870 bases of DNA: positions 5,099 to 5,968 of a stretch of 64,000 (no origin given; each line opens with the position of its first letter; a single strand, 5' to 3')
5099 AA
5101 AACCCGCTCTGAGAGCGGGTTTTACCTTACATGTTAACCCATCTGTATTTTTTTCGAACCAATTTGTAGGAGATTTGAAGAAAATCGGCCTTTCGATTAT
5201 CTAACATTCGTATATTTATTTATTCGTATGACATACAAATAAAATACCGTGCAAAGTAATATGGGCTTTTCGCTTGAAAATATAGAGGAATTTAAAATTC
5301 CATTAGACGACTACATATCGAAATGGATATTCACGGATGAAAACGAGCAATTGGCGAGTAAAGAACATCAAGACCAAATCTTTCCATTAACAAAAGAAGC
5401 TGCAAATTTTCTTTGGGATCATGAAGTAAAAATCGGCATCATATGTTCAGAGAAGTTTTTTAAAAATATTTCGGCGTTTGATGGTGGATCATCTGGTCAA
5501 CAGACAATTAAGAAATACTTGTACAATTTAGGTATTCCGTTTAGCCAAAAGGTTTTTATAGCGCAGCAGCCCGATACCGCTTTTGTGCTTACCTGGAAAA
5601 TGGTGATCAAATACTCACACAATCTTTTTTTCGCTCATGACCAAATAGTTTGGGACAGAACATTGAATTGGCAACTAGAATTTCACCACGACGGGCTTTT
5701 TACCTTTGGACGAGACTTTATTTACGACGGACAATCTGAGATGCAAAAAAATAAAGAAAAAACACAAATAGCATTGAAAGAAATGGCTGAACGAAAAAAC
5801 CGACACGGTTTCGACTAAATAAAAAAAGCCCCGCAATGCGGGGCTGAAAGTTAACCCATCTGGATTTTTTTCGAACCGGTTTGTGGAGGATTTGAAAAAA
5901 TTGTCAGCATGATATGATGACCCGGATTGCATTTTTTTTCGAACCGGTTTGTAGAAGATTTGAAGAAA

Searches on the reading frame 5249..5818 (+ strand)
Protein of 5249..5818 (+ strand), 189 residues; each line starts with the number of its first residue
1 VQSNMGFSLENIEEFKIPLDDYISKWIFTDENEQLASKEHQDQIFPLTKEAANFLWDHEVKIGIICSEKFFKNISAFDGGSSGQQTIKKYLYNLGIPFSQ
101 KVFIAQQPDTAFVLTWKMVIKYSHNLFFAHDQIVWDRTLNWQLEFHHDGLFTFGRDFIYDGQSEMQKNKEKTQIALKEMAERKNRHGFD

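Call 4: search_protein_families(library=pfam, proteins=[window:5249-5818:+], max_evalue=1)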
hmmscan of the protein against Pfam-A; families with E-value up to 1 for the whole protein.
window:5249-5818:+ (189 aa): 1 family
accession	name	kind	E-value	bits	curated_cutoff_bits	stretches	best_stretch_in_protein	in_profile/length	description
PF11163.13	DUF2947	-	8.6e-07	29.4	25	1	17-70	2-54/152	Protein of unknown function (DUF2947)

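Call 5: search_protein_families(library=padloc, proteins=[window:5249-5818:+], max_evalue=1)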
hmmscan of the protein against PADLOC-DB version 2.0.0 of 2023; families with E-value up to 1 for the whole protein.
window:5249-5818:+ (189 aa): 0 families

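Call 6: search_protein_families(library=ncbifam, proteins=[window:5249-5818:+], max_evalue=1)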
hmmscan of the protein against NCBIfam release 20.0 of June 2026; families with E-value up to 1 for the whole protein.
window:5249-5818:+ (189 aa): 0 families

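Call 66: search_protein_families(library=phrogs, proteins=[window:5249-5818:+], max_evalue=0.01)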
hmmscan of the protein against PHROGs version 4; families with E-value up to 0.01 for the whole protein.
window:5249-5818:+ (189 aa): 0 families
